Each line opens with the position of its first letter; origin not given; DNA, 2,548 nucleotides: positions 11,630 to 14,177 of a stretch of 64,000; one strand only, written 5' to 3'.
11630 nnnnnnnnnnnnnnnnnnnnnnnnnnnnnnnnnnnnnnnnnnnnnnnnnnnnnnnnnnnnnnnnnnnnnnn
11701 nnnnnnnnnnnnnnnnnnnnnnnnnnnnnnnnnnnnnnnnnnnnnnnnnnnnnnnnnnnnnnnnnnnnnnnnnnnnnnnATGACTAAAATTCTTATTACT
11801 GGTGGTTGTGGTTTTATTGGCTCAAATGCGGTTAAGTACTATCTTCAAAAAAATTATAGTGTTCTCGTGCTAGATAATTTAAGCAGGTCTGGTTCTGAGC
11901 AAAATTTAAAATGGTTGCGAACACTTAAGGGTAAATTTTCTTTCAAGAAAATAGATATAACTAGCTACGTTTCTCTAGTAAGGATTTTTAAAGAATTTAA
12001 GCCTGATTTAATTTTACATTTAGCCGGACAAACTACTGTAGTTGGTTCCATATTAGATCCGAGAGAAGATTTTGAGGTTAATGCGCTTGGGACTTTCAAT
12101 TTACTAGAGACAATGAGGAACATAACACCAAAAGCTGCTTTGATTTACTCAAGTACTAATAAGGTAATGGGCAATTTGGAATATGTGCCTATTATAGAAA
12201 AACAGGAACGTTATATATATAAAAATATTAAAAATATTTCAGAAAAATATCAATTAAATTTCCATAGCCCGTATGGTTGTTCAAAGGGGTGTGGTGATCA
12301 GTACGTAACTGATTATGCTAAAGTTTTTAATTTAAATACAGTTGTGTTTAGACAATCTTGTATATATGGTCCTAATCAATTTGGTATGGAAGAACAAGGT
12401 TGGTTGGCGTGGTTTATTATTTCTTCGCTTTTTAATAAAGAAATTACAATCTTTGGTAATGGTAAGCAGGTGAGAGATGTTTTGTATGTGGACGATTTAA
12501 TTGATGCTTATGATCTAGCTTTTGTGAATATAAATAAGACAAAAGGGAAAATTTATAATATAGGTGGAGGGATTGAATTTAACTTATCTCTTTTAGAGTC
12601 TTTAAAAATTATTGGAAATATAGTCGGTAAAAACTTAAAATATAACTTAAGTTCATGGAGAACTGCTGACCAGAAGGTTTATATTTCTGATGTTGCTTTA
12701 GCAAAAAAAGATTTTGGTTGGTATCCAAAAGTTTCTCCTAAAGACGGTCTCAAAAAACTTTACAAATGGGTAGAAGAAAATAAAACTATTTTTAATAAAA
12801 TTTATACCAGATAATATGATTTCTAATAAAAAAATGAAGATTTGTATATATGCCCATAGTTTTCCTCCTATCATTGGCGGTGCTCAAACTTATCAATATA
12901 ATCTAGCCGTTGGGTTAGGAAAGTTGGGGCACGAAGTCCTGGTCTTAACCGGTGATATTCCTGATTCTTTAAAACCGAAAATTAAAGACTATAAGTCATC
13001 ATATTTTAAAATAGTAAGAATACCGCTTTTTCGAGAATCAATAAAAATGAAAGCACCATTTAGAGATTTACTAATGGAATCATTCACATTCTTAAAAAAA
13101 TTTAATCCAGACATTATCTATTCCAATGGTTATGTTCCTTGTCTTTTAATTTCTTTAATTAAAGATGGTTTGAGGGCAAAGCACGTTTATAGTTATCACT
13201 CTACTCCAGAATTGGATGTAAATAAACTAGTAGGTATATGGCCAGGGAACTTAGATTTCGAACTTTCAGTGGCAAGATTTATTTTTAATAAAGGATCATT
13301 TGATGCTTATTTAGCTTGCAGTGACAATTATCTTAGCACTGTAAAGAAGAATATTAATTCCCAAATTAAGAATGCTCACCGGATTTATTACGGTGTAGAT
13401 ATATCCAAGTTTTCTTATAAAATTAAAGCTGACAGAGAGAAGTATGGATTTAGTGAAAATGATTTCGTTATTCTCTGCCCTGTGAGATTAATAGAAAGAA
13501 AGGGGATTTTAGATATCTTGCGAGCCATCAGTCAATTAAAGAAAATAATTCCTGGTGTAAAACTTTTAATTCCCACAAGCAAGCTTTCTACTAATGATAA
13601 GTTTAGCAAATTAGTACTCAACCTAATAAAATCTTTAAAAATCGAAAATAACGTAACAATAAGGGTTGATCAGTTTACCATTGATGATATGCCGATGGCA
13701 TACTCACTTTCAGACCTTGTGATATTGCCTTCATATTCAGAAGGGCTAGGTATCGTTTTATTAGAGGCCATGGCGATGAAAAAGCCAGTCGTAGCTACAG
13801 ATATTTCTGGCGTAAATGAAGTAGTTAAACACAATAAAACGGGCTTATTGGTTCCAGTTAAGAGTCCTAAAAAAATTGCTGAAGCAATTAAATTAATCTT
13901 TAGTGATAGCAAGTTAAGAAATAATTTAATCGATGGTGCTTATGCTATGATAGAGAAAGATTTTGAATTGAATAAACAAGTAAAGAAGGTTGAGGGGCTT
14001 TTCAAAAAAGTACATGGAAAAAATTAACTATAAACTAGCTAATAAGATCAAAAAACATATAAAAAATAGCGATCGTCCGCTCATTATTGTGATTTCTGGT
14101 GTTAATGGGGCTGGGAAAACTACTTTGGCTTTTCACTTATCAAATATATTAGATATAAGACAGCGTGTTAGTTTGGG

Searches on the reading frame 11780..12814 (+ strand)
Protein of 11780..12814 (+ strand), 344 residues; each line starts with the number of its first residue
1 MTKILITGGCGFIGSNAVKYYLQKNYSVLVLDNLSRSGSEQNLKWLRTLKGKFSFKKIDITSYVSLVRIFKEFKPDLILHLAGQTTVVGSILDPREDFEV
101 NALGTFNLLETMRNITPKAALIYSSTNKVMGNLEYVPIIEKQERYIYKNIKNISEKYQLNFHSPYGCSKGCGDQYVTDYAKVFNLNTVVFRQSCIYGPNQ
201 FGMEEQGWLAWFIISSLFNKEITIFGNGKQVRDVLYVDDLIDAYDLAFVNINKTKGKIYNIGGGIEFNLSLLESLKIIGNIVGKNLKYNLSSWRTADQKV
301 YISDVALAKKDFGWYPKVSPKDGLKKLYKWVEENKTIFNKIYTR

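Call 4: search_protein_families(library=pfam, proteins=[window:11780-12814:+], max_evalue=0.1)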
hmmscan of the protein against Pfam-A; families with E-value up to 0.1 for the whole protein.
window:11780-12814:+ (344 aa): 10 families
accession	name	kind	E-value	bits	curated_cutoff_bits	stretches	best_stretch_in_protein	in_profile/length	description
PF01370.27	Epimerase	-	7.9e-51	173.2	20.9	1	4-262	1-240/240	NAD dependent epimerase/dehydratase family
PF16363.11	GDP_Man_Dehyd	-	2.3e-49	169.1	27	1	5-326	1-331/332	GDP-mannose 4,6 dehydratase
PF01073.25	3Beta_HSD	-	5.5e-17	62.1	22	1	5-254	1-235/280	3-beta hydroxysteroid dehydrogenase/isomerase family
PF07993.18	NAD_binding_4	-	1.3e-12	47.9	20.1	1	76-240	90-254/258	Male sterility protein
PF04321.23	RmlD_sub_bind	-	1.7e-12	47.4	27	1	3-199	2-155/287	RmlD substrate binding domain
PF02719.21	Polysacc_synt_2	-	2.1e-07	30.8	20.2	1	4-130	1-132/293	Polysaccharide biosynthesis protein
PF00106.31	adh_short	-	2e-05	24.6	26.6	1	4-74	3-72/195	short chain dehydrogenase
PF08659.16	KR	-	0.00013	22.3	22.6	1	4-132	3-143/180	KR domain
PF03435.24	Sacchrp_dh_NADP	-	0.0016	19.2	25.1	1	5-85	2-79/129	Saccharopine dehydrogenase NADP binding domain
PF20355.3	DUF6650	-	0.038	14.4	27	0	108-163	90-144/150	Family of unknown function (DUF6650)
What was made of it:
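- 11780..12814 (+): Operon gene 1: extended SDR, CDP-tyvelose 2-epimerase-like (an epimerase of CDP/NDP-hexoses). Pfam Epimerase E 7.9e-51 (call 4).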

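Call 5: search_protein_families(library=ncbifam, proteins=[window:11780-12814:+], max_evalue=0.1)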
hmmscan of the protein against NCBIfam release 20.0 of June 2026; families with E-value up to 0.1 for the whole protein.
window:11780-12814:+ (344 aa): 35 families (the best 25 are shown)
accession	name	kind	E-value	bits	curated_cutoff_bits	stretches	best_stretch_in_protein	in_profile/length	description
TIGR01181.1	dTDP_gluc_dehyt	equivalog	3.5e-56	190.6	365.1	1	3-339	1-319/321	dTDP-glucose 4,6-dehydratase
TIGR01179.1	galE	equivalog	1.9e-48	165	262.3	1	3-335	1-329/332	UDP-glucose 4-epimerase GalE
NF007490.0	PRK10084.1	subfamily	3.4e-44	151.3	649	1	3-341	2-344/361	dTDP-glucose 4,6-dehydratase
NF007582.0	PRK10217.1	equivalog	3.1e-40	138.3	698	1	1-340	1-340/355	dTDP-glucose 4,6-dehydratase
NF007956.0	PRK10675.1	subfamily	3.3e-30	105.4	394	1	3-334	2-332/338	UDP-glucose 4-epimerase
TIGR04180.1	EDH_00030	hypoth_equivalog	1.5e-27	96.5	475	1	4-316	1-294/297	NAD-dependent 4,6-dehydratase LegB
TIGR02622.1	CDP_4_6_dhtase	equivalog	6.2e-22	78.2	278.45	1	2-333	5-332/352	CDP-glucose 4,6-dehydratase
NF011728.1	PRK15181.1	equivalog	1.3e-19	70.5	760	1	3-335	17-342/348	Vi polysaccharide biosynthesis UDP-N-acetylglucosaminuronic acid C-4 epimerase TviC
TIGR02197.1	heptose_epim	equivalog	4e-18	65.6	274.6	1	4-264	1-244/316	ADP-glyceromanno-heptose 6-epimerase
NF041015.1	UDPsulfquin_syn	equivalog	8e-14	51.4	575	1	45-250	60-280/384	UDP-sulfoquinovose synthase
NF042422.1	oxyalk_red_OleD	equivalog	1.4e-13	51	580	2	3-253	2-220/329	2-alkyl-3-oxoalkanoate reductase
TIGR01214.1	rmlD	equivalog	3e-12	46.2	224.05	1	3-199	1-154/285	dTDP-4-dehydrorhamnose reductase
NF008872.0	PRK11908.1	equivalog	6.2e-12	45.2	294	1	1-288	1-277/349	bifunctional UDP-4-keto-pentose/UDP-xylose synthase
NF042423.1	oxyalk_red_Shew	equivalog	1.3e-11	44.1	580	1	2-255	9-228/331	2-alkyl-3-oxoalkanoate reductase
TIGR01472.1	gmd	equivalog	1.6e-11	44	415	1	4-185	3-175/342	GDP-mannose 4,6-dehydratase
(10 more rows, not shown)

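Call 40: search_protein_families(library=padloc, proteins=[window:11780-12814:+], max_evalue=0.01)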
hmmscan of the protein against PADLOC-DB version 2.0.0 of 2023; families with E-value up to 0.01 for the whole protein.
window:11780-12814:+ (344 aa): 0 families

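Call 89: search_solved_structures(query=window:11780-12814:+, max_evalue=1e-20, show_alignments=1)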
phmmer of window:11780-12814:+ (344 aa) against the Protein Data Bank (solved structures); distinct sequences matched with E-value up to 1e-20: 43.
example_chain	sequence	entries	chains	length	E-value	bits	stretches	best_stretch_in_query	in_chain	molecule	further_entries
9rl0_E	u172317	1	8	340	7.6e-101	340.8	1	3-332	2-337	CDP-tyvelose 2-epimerase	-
1orr_A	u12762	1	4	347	9.3e-93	314.3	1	1-332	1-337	CDP-tyvelose-2-epimerase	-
8du1_A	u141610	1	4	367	1.4e-38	136.1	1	2-337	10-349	dTDP-glucose 4,6-dehydratase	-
4zrm_A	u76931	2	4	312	3.1e-38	135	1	3-330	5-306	UDP-glucose 4-epimerase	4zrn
2hun_A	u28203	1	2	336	7e-38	133.8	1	3-335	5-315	336aa long hypothetical dTDP-glucose 4,6-dehydratase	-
6bwl_A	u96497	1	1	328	6.3e-37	130.7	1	3-334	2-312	Pal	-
1g1a_A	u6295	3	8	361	3e-36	128.5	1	3-339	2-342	DTDP-D-GLUCOSE 4,6-DEHYDRATASE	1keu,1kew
1bxk_A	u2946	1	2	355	1.3e-35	126.4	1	1-338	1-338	PROTEIN (DTDP-GLUCOSE 4,6-DEHYDRATASE)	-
6bi4_A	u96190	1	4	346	1.4e-34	123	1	3-336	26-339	dTDP-glucose 4,6-dehydratase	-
7ys8_A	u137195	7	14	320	9.9e-32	113.6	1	3-332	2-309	UDP-glucose 4-epimerase | UDP-glucose 4-epimerase along with EC 5.1.3.2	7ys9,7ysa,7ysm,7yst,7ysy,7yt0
2p5u_A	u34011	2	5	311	2.7e-30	108.9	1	3-325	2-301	UDP-glucose 4-epimerase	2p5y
1hzj_A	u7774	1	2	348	1.5e-26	96.6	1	3-338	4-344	UDP-GALACTOSE 4-EPIMERASE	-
1ek5_A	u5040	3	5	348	1.6e-26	96.5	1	3-338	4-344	UDP-GALACTOSE 4-EPIMERASE | UDP-glucose 4-epimerase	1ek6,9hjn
9hi2_A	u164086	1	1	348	1.7e-26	96.4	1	3-338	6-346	UDP-glucose 4-epimerase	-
9hi0_B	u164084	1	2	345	1.8e-26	96.4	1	3-338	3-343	UDP-glucose 4-epimerase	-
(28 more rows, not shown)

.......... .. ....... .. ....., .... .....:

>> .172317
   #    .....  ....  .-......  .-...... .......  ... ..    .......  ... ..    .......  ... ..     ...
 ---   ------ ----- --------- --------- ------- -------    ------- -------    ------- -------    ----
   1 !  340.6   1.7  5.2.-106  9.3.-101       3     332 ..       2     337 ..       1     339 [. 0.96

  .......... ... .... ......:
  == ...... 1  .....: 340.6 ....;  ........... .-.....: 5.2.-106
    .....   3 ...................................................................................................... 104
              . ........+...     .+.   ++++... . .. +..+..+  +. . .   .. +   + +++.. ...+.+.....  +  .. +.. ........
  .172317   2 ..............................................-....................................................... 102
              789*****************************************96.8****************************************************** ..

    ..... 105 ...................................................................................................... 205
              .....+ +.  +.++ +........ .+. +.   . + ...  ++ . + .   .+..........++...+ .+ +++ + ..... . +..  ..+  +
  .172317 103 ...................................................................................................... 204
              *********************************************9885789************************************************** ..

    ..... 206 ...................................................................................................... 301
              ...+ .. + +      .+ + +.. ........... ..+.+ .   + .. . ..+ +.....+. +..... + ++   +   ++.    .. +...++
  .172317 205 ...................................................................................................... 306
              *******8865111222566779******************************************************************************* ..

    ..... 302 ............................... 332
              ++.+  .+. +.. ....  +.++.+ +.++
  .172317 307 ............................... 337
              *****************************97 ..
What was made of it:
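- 11780..12814 (+): Full-length PDB hits 9rl0 (E 7.6e-101) and 1orr (E 9.3e-93); the next best is a dTDP-glucose dehydratase at 1.4e-38 (call 89).
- SDR = CDP-tyvelose 2-epimerase-like, E 7.6e-101 (call 89).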

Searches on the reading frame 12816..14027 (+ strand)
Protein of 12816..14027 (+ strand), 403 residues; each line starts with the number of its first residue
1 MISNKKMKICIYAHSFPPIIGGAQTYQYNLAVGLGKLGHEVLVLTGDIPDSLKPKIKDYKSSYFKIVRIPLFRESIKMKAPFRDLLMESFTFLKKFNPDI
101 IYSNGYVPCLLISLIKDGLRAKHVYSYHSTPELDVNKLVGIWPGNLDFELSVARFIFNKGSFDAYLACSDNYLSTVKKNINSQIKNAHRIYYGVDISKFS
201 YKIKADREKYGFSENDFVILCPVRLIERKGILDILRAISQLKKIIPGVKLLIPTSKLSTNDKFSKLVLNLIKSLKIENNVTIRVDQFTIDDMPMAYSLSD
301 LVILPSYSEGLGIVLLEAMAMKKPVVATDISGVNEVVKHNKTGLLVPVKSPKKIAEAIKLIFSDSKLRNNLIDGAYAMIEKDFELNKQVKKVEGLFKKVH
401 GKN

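Call 4: search_protein_families(library=pfam, proteins=[window:12816-14027:+], max_evalue=0.1)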
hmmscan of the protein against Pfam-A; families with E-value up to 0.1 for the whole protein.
window:12816-14027:+ (403 aa): 5 families
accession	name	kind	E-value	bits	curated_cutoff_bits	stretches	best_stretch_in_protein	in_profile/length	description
PF00534.26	Glycos_transf_1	-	3.5e-36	124.7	26.4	1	204-377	3-171/172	Glycosyl transferases group 1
PF13692.12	Glyco_trans_1_4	-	6.9e-28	98.1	27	1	218-364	3-142/142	Glycosyl transferases group 1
PF13439.12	Glyco_transf_4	-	2.1e-17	64.1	28.5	1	20-197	1-169/170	Glycosyltransferase Family 4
PF20706.3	GT4-conflict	-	1.2e-11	44.7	26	1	210-340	193-323/385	Family 4 Glycosyltransferase in conflict systems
PF13579.12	Glyco_trans_4_4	-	8.3e-08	33.2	29.7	1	21-131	1-105/158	Glycosyl transferase 4-like domain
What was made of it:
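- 12816..14027 (+): Operon gene 2: GT4 retaining glycosyltransferase, closest to BshA/MshA-type enzymes that glycosylate small acceptors. Pfam Glycos_transf_1 E 3.5e-36 (call 4).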

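Call 5: search_protein_families(library=ncbifam, proteins=[window:12816-14027:+], max_evalue=0.1)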
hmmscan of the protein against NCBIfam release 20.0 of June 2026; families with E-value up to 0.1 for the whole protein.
window:12816-14027:+ (403 aa): 43 families (the best 25 are shown)
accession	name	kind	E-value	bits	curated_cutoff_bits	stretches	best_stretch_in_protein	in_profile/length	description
NF041876.1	EPS_EpsE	equivalog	4.5e-28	98.6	400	1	169-389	169-386/389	exopolysaccharide biosynthesis GT4 family glycosyltransferase EpsE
TIGR03088.1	stp2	hypoth_equivalog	1.8e-27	96.4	409.05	1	163-398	138-372/374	TIGR03088 family PEP-CTERM/XrtA system glycosyltransferase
TIGR03999.1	thiol_BshA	equivalog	1.9e-26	92.9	273.7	1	167-399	150-373/375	N-acetyl-alpha-D-glucosaminyl L-malate synthase BshA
NF047684.1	TeichurnBiosyTuaC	equivalog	5.6e-22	78.2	550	1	183-399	183-389/391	teichuronic acid biosynthesis protein TuaC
NF038229.1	Glyco4_Geo_Pelo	equivalog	6.1e-22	78.1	400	1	170-399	118-336/338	GPMC system family 4 glycosyltransferase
TIGR03449.1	mycothiol_MshA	equivalog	2.4e-21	76.1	462.5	1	178-398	181-402/406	D-inositol-3-phosphate glycosyltransferase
TIGR02149.1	glgA_Coryne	subfamily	4.6e-21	75.4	302.4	1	184-399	168-390/391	glycogen synthase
TIGR04047.1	MSMEG_0565_glyc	hypoth_equivalog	4.8e-21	75.3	259.85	1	163-367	140-344/373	MSMEG_0565 family glycosyltransferase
TIGR04157.1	glyco_rSAM_CFB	subfamily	3.4e-16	59.2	400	1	182-387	190-397/406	TIGR04157 family glycosyltransferase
NF012028.0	PRK15484.1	subfamily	3.8e-16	59.1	618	1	193-387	169-366/380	lipopolysaccharide N-acetylglucosaminyltransferase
NF053513.1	Gtran_IagA_BgsA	equivalog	9.1e-16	57.8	460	1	186-392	128-324/333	LTA glycolipid anchor biosynthesis glycosyltransferase, IagA/BgsA family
NF053787.1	GlcN_PG_synth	equivalog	5.5e-15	55.1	480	1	92-400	77-360/361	N-acetylglucosaminyl phosphatidylglycerol synthase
TIGR04063.1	stp3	hypoth_equivalog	9.3e-15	54.4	442.05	1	190-399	185-395/397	TIGR04063 family PEP-CTERM/XrtA system glycosyltransferase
NF050063.1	ProtGlycPglJ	equivalog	2.6e-14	53.2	500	1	150-384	135-351/363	N-acetylgalactosamine-N,N'-diacetylbacillosaminyl-diphospho-undecaprenol 4-alpha-N-acetylgalactosaminyltransferase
NF047880.1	glyco_SdgA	exception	7.1e-14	51.2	800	1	164-387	271-478/488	serine-aspartate repeat adhesin O-glycosyltransferase SdgA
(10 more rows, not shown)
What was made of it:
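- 12816..14027 (+): NCBIfam BshA 1.9e-26 and MshA 2.4e-21, both below cut-off (call 5).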

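Call 40: search_protein_families(library=padloc, proteins=[window:12816-14027:+], max_evalue=0.01)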
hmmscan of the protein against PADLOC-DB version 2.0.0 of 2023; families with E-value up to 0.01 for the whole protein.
window:12816-14027:+ (403 aa): 0 families

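Call 94: search_solved_structures(query=window:12816-14027:+, max_evalue=1e-10, show_alignments=0)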
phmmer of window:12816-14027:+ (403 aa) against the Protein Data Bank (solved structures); distinct sequences matched with E-value up to 1e-10: 11.
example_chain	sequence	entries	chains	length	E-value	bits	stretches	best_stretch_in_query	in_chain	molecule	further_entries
2jjm_A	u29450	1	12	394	2.3e-21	79.6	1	8-397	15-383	GLYCOSYL TRANSFERASE, GROUP 1 FAMILY PROTEIN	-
3mbo_A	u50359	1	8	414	2.5e-21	79.5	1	7-397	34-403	Glycosyltransferase, group 1 family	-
5d00_A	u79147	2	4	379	4.1e-20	75.5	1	6-396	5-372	N-acetyl-alpha-D-glucosaminyl L-malate synthase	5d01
7mi0_A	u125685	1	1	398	1.5e-16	63.8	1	93-399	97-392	Glycosyltransferase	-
8dvz_A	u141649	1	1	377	1.7e-14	57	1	290-396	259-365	N, N'-diacetylbacillosaminyl-diphospho-undecaprenol alpha-1,3-N-acetylgalactosaminyltransf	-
5i45_A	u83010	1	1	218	2.2e-14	56.6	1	227-399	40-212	Glycosyl transferases group 1 family protein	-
8dqd_A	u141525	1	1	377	1.1e-13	54.4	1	290-396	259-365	N, N'-diacetylbacillosaminyl-diphospho-undecaprenol alpha-1,3-N-acetylgalactosaminyltransf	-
8dvw_A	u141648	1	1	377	1.5e-13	53.9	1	290-396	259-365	N, N'-diacetylbacillosaminyl-diphospho-undecaprenol alpha-1,3-N-acetylgalactosaminyltransf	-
6kih_A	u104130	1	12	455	1.7e-13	53.8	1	193-367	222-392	Tll1590 protein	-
6n1x_A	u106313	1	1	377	6.4e-13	51.9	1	17-381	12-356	Glycosyltransferase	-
6d9t_A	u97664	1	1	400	6.6e-13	51.8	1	17-383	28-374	Glycosyl transferase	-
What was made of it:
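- Closest known: Kinase + nucleotidyltransferase sugar-activation pairs. Same: An NDP-sugar epimerase and a GT need an activated sugar (calls 89, 94).
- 12816..14027 (+): The best solved relatives are BshA: 2jjm and 3mbo at about 2e-21, and 5d00 at 4e-20, all full length (call 94).
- Closest known: MshA/BshA routes to glycosyl-inositol and glycosyl-malate. Same: The GT4 is closest to BshA structures (call 94).
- GT4 is closest to BshA (call 94).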
